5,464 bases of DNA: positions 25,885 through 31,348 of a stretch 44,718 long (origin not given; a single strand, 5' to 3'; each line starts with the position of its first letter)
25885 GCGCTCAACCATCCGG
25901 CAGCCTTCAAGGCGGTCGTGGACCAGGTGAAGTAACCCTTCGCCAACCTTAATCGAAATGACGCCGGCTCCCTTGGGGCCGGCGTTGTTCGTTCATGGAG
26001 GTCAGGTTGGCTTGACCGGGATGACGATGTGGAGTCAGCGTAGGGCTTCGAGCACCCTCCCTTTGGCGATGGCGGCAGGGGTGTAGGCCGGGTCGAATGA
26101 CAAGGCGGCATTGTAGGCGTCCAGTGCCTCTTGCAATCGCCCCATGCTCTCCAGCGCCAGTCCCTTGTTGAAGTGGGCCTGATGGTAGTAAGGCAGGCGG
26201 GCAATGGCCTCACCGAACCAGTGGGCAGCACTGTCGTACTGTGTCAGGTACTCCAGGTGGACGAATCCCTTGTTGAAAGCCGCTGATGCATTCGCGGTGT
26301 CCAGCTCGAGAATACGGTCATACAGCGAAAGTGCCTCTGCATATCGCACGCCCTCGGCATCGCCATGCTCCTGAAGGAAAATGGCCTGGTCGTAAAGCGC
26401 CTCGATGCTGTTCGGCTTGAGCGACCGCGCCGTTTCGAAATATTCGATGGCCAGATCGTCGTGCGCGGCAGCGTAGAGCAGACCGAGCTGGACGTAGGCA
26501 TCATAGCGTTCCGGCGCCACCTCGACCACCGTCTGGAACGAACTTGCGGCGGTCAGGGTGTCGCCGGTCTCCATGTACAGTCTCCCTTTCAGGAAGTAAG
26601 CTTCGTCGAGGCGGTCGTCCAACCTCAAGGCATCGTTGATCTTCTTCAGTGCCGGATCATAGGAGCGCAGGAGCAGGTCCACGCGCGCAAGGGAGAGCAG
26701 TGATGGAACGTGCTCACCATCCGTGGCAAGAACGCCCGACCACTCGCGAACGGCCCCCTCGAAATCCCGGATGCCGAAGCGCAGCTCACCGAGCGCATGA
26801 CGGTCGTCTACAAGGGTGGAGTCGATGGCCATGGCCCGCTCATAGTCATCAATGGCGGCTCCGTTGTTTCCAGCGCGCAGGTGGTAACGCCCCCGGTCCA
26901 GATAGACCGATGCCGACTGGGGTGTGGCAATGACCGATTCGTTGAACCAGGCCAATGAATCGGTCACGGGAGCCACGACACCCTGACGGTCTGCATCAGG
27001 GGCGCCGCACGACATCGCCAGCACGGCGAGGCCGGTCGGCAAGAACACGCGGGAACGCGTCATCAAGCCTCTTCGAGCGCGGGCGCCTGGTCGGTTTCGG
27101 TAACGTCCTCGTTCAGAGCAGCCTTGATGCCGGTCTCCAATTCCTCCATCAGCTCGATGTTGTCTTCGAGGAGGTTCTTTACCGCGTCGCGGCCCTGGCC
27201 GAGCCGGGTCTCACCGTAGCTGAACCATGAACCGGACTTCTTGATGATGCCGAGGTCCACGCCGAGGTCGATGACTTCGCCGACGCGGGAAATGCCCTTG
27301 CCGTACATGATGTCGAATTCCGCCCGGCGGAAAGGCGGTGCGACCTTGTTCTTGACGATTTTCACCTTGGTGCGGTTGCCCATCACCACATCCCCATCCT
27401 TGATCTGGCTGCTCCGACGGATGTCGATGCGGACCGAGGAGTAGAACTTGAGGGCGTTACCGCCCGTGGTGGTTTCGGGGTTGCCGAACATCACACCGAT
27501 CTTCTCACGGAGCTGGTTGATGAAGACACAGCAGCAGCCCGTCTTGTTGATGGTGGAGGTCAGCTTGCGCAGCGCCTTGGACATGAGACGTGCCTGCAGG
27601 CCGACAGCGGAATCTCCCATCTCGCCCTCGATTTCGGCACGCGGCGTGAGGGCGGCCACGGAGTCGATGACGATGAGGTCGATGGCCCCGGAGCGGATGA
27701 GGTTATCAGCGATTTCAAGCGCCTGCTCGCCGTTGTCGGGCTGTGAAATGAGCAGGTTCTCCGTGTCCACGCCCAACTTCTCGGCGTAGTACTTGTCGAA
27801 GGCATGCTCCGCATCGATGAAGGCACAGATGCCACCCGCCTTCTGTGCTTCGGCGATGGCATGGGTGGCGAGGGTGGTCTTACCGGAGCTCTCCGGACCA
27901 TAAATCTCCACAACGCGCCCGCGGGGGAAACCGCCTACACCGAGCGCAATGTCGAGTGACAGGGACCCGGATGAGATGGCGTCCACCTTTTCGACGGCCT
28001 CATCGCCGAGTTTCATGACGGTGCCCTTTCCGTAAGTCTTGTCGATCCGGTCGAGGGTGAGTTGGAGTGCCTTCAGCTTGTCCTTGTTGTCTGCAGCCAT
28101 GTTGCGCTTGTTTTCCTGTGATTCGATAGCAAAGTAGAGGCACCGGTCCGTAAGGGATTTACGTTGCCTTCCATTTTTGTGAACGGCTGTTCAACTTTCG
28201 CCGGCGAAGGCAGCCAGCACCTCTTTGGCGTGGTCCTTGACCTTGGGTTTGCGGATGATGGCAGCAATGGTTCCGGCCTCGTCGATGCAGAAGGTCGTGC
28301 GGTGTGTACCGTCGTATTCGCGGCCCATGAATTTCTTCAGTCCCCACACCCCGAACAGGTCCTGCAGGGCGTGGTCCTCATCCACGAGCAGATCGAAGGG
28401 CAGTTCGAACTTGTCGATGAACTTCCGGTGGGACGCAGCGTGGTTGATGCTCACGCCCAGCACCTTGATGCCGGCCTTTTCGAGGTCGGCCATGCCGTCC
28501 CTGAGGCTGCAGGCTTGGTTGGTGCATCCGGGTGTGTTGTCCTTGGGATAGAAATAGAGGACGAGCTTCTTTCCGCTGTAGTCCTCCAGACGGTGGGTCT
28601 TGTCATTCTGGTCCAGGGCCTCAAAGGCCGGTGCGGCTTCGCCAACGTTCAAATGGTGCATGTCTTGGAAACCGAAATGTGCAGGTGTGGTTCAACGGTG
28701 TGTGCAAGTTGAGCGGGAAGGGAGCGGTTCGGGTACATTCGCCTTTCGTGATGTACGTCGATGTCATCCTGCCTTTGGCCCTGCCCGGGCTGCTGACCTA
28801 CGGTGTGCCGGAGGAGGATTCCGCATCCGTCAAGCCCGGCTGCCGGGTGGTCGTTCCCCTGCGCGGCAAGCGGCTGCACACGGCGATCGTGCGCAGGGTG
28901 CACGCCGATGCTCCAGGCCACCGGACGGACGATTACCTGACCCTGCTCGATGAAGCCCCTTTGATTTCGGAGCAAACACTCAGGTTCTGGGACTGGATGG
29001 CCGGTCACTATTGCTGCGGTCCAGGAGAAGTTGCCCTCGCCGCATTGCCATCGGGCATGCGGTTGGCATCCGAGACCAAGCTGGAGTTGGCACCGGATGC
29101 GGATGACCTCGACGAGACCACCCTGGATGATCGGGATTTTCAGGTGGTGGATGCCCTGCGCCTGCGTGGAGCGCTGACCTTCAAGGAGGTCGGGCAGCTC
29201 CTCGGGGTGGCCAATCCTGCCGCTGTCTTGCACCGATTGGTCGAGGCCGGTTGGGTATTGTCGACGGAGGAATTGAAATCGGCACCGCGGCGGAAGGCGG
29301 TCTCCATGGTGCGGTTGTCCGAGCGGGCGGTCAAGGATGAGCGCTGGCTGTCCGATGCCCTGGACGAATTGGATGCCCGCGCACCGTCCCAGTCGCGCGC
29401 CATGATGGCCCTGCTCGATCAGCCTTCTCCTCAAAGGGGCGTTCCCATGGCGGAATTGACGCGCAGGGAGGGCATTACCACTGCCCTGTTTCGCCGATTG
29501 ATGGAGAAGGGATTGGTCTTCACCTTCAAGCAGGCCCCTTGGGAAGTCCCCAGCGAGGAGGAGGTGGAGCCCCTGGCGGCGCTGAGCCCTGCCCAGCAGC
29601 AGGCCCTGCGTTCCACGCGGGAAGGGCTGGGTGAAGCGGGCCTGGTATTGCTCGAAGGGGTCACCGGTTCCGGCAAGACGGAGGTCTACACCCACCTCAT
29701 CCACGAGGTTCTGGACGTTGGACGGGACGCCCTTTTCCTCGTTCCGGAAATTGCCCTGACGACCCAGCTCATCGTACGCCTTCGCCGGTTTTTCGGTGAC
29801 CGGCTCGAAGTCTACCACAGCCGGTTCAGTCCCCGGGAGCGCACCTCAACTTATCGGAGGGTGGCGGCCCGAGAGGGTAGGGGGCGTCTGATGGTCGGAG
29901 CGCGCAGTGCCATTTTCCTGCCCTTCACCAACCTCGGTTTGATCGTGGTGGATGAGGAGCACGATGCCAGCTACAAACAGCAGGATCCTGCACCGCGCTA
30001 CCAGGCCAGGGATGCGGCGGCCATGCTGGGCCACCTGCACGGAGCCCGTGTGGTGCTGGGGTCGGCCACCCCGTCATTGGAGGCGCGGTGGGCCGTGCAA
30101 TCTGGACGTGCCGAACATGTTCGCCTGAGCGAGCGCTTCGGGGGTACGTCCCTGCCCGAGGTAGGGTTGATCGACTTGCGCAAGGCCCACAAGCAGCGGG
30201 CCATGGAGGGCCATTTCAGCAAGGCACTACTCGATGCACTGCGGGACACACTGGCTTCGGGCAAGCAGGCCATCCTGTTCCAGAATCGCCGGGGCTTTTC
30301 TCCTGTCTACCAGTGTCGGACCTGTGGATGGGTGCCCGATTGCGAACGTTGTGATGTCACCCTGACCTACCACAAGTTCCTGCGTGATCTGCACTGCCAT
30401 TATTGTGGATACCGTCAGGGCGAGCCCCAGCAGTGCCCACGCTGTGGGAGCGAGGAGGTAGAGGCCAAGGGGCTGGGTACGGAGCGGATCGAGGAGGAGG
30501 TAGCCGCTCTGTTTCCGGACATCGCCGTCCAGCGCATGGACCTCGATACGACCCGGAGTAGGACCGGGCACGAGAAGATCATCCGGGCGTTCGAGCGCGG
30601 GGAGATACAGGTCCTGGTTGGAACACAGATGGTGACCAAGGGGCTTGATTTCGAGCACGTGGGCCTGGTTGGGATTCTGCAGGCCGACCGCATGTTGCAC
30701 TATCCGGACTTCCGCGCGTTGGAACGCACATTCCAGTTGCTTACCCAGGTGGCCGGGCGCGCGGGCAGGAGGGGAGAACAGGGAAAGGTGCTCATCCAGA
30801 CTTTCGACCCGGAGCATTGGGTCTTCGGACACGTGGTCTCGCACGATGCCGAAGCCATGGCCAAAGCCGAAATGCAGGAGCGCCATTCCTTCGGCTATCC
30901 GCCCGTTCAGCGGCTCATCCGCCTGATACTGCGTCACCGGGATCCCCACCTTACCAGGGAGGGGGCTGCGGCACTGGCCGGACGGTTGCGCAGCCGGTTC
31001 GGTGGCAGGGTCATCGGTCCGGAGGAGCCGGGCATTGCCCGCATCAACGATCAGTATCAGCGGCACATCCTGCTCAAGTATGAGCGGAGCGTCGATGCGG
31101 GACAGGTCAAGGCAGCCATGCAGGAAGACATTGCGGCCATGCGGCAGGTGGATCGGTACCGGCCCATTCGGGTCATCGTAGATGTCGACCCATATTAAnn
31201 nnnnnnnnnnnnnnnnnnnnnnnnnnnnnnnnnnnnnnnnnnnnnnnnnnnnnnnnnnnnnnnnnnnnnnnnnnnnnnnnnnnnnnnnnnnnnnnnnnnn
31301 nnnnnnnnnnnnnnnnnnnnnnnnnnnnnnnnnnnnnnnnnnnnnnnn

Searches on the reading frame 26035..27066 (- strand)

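Call 9: search_protein_families(library=pfam, proteins=[window:26035-27066:-])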
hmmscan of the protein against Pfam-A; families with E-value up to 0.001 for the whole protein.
window:26035-27066:- (343 aa): 17 families
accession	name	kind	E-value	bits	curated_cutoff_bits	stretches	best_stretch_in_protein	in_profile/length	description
PF07719.23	TPR_2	-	2e-23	80.9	27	1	296-327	2-33/34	Tetratricopeptide repeat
PF13431.12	TPR_17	-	5.8e-21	73.4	24.4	0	285-315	3-33/34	Tetratricopeptide repeat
PF13432.12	TPR_16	-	2e-19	70.1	32.7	2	272-327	8-63/65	Tetratricopeptide repeat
PF00515.34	TPR_1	-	4e-18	64.8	27.8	1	296-327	2-33/34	Tetratricopeptide repeat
PF13181.12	TPR_8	-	1.6e-17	62.5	25.7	1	296-327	2-33/34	Tetratricopeptide repeat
PF13414.12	TPR_11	-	2.1e-16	59.8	26.8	0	308-328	7-27/42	TPR repeat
PF13424.12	TPR_12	-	1.7e-14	54.1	30.1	0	49-82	42-75/77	Tetratricopeptide repeat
PF13371.12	TPR_9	-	5.1e-14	52.5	35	0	135-191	10-66/73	Tetratricopeptide repeat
PF13428.12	TPR_14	-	1.3e-13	50.6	23.5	0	301-337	7-43/44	Tetratricopeptide repeat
PF14559.12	TPR_19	-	4.4e-11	43.4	25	0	276-327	6-57/68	Tetratricopeptide repeat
PF12569.14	NatA_aux_su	-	7.8e-11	42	33.3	0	133-178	205-250/515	N-terminal acetyltransferase A, auxiliary subunit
PF13174.12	TPR_6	-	1.2e-08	35.5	26.3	0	155-185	1-31/33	Tetratricopeptide repeat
PF23914.1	TPR_CcmH_CycH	-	2.7e-07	31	42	0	200-289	63-149/158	Cytochrome c-type biogenesis protein H TPR domain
PF25062.1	ARM_TT21_N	-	5.9e-07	29.9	40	1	241-339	115-212/222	Tetratricopeptide repeat protein 21 N-terminal ARM repeat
PF12895.13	ANAPC3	-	4e-05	24.3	27.2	0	241-319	4-80/82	Anaphase-promoting complex, cyclosome, subunit 3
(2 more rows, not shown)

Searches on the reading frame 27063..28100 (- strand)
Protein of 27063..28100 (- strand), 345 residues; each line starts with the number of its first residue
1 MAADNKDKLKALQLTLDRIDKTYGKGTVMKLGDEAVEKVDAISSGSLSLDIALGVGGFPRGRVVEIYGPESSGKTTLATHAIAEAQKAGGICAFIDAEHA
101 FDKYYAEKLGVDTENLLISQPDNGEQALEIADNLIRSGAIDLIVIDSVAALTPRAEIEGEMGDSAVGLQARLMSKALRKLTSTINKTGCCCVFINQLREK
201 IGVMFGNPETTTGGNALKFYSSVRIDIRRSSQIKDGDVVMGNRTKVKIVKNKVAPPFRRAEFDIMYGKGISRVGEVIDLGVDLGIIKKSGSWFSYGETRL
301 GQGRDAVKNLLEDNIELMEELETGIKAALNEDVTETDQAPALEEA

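Call 9: search_protein_families(library=pfam, proteins=[window:27063-28100:-])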
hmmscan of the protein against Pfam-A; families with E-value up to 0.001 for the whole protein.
window:27063-28100:- (345 aa): 8 families
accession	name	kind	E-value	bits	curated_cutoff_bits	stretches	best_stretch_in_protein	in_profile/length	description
PF00154.27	RecA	-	1.2e-141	471.1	27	1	10-271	1-262/262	recA bacterial DNA recombination protein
PF21096.2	RecA_C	-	1.2e-24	86.7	27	1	274-329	1-56/57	RecA C-terminal domain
PF08423.17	Rad51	-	2.7e-11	43.6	22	1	39-230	5-212/244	Rad51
PF06745.19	ATPase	-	5.5e-09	36.2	26.6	1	49-199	8-166/231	KaiC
PF01637.24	ATPase_2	-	5.4e-05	23.5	33.2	1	63-122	22-69/225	ATPase domain predominantly from Archaea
PF13481.12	AAA_25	-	8.7e-05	22.7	27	0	58-83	30-55/195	AAA domain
PF13479.12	AAA_24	-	0.00014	22.2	27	1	63-152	4-77/195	AAA domain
PF13191.12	AAA_16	-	0.0006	20.8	32.6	1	60-120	23-85/167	AAA ATPase domain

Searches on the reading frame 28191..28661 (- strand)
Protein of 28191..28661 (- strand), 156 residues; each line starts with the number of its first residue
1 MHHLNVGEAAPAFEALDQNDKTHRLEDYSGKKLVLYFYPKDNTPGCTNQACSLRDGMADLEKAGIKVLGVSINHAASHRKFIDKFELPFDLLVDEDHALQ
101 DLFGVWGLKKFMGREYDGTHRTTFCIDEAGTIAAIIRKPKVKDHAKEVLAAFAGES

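Call 31: search_protein_families(library=ncbifam, proteins=[window:28191-28661:-], max_evalue=0.01)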
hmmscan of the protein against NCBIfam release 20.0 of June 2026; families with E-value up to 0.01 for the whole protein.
window:28191-28661:- (156 aa): 14 families
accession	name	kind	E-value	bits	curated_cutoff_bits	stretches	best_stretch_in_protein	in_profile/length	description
NF006960.0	PRK09437.1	equivalog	1.2e-53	181.2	140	1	1-152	1-152/156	thioredoxin-dependent thiol peroxidase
NF053650.1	PerredPrxQDein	equivalog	1.6e-40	138.4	260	1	11-153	2-143/148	thioredoxin-dependent peroxiredoxin PrxQ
NF009668.0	PRK13189.1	equivalog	2e-16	59.9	211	1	3-141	9-148/224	peroxiredoxin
NF040737.1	peroxi_PrxU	equivalog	1.3e-13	51.2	270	1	3-148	35-185/233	thioredoxin-dependent peroxiredoxin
NF002854.0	PRK03147.1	subfamily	8.9e-13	48.5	170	1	3-149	35-169/176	thiol-disulfide oxidoreductase ResA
NF010122.0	PRK13599.1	equivalog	4.2e-11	42.7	456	1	6-151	9-156/220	peroxiredoxin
NF009670.0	PRK13191.1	equivalog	1.1e-09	38.1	374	1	6-140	9-144/215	putative peroxiredoxin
NF009669.0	PRK13190.1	equivalog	1.4e-08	34.2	261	1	6-139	5-137/203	putative peroxiredoxin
TIGR03137.1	AhpC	equivalog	4.2e-08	33.2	272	1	26-148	27-148/187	alkyl hydroperoxide reductase subunit C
NF041054.1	WAxxUGC_long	equivalog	9.7e-07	28.4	300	1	9-106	83-180/354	ResA-like WAxxUGC motif-containing protein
NF040769.1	SelL_rel_redox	subfamily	5.8e-06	26.1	120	1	9-104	2-99/173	SelL-related redox protein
NF001808.0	PRK00522.1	equivalog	3.3e-05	23.4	123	1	3-81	17-93/167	thiol peroxidase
NF011576.0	PRK15000.1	subfamily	0.00048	19.9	301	1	26-79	30-83/200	peroxiredoxin C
NF045827.1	perox_SUH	exception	0.0006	19.3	298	1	3-133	17-144/178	thiol peroxidase Prx-SUH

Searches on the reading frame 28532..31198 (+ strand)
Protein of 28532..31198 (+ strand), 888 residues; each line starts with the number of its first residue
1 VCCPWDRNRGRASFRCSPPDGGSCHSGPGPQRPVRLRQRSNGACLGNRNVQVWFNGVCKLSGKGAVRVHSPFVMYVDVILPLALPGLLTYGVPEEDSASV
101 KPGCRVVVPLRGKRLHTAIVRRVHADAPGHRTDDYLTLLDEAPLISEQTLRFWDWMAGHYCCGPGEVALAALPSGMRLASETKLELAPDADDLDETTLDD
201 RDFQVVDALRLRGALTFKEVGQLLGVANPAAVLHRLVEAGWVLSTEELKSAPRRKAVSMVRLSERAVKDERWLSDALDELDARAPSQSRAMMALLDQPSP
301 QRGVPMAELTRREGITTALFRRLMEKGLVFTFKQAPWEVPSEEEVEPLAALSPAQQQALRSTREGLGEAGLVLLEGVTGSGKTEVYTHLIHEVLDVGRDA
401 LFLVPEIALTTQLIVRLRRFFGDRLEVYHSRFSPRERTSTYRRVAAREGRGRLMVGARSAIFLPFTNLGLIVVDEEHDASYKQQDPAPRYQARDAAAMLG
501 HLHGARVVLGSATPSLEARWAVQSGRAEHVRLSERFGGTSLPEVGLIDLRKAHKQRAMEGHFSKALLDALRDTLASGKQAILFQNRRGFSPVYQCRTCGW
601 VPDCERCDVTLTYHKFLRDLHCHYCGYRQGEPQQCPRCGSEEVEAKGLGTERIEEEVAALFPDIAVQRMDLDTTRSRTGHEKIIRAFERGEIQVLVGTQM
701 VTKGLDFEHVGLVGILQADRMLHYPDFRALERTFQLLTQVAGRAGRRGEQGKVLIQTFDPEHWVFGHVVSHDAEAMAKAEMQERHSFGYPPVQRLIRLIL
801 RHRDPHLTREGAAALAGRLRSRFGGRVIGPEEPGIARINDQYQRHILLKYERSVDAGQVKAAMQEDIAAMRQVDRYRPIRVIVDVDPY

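Call 9: search_protein_families(library=pfam, proteins=[window:28532-31198:+])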
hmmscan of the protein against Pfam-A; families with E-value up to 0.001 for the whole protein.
window:28532-31198:+ (888 aa): 8 families
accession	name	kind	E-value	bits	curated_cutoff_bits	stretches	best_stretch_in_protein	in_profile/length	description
PF17764.6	PriA_3primeBD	-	2.9e-20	72.4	22.7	1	77-173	1-96/96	3'DNA-binding domain (3'BD)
PF00270.35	DEAD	-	1.3e-14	54.8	26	1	353-515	2-161/167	DEAD/DEAH box helicase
PF04851.21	ResIII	-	2.6e-12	47.4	22.5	1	351-514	4-162/164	Type III restriction enzyme, res subunit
PF18074.6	PriA_C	-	7.2e-11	43.2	26.9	1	791-887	1-95/95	Primosomal protein N C-terminal domain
PF18319.7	Zn_ribbon_PriA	-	7.3e-10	39.1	26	1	604-629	1-26/27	PriA DNA helicase Cys-rich region (CRR) domain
PF00271.37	Helicase_C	-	5e-09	36.8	23.5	1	671-748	45-110/110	Helicase conserved C-terminal domain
PF14090.12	HTH_39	-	0.00038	20.7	21.3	0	204-247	5-48/70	Winged helix-turn-helix domain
PF22590.2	Cas3-like_C_2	-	0.00056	20.6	27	0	401-451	6-58/106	CRISPR-associated nuclease/helicase Cas3, C-terminal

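Call 10: find_related_loci(query=window:28532-31198:+, collection=genome_contigs, flank=6000)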
Query window:28532-31198:+ (888 aa) in genome_contigs; peptide patterns used: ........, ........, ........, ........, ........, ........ (x = any residue, [..] = any of these).
600 stretches matched a pattern (row limit reached: there are more); 598 encode a relative of the query (tblastn E <= 1e-3); the best 80 are kept; 80 distinct loci.
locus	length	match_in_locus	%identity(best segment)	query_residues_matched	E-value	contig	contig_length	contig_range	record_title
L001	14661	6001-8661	77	2-888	0e+0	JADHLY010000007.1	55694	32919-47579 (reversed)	MAG: Flavobacteriales bacterium isolate BS301-5m-G28 BS301-5m-C637, whole genome shotgun sequence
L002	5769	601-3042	43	73-887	0e+0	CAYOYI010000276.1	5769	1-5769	MAG TPA_asm: uncultured Chitinophagaceae bacterium isolate SRP237561_co1_268 genome assembly, contig: NODE_30035_length_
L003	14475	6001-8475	43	77-886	0e+0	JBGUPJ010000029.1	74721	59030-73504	MAG: Bacteroidales bacterium isolate ruminal_MAG_166 ruminal_MAG_166_contig_0029, whole genome shotgun sequence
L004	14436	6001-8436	44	75-888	0e+0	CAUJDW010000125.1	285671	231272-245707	MAG: Bacteroidota bacterium isolate KLAP184 genome assembly, contig: KLAP184_458317, whole genome shotgun sequence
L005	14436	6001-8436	42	75-888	0e+0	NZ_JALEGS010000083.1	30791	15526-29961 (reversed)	MAG: Phaeodactylibacter sp. isolate HH_bin12 k97_119192, whole genome shotgun sequence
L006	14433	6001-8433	42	75-888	0e+0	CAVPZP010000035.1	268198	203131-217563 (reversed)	MAG: Lewinellaceae bacterium isolate MFD03250.bin.2.16 genome assembly, contig: contig_1920, whole genome shotgun sequen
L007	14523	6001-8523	37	49-886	0e+0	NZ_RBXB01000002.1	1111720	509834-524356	Chryseobacterium defluvii strain DSM 14219 Ga0104529_12, whole genome shotgun sequence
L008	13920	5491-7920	40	72-886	0e+0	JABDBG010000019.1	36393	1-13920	MAG: Bacteroidetes bacterium isolate BWOrgHeat_Nextera77_MAG1 3300020753.a:Ga0206961_1033, whole genome shotgun sequence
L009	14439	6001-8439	39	77-888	0e+0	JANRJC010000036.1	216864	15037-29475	MAG: Bacteroidia bacterium isolate bins.86 k141_1603842, whole genome shotgun sequence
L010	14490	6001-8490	35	57-886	0e+0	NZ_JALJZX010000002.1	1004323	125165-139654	Chryseobacterium sp. HSC-36S06 Ga0494978_02, whole genome shotgun sequence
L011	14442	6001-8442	36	73-886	0e+0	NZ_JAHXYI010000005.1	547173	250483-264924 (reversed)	Chryseobacterium sp. GVT01B NODE_5_length_547173_cov_49.1779, whole genome shotgun sequence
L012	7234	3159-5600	36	73-886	0e+0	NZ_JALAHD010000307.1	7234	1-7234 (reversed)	MAG: Chryseobacterium sp. isolate feces_ps_bin.7 k141_49784, whole genome shotgun sequence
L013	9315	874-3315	38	71-886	0e+0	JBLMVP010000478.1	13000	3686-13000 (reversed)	MAG: Sphingobacteriales bacterium isolate MAG307 PRJNA960887_bin28_renamed_477, whole genome shotgun sequence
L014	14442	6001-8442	37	73-886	0e+0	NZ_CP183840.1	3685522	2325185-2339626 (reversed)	Chryseobacterium sp. SW-1 chromosome, complete genome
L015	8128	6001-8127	40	74-782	3e-177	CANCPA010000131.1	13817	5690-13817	MAG: Chitinophagaceae bacterium isolate JR-MC-I-240519-121 genome assembly, contig: JR-MC-I-240519-C7415, whole genome s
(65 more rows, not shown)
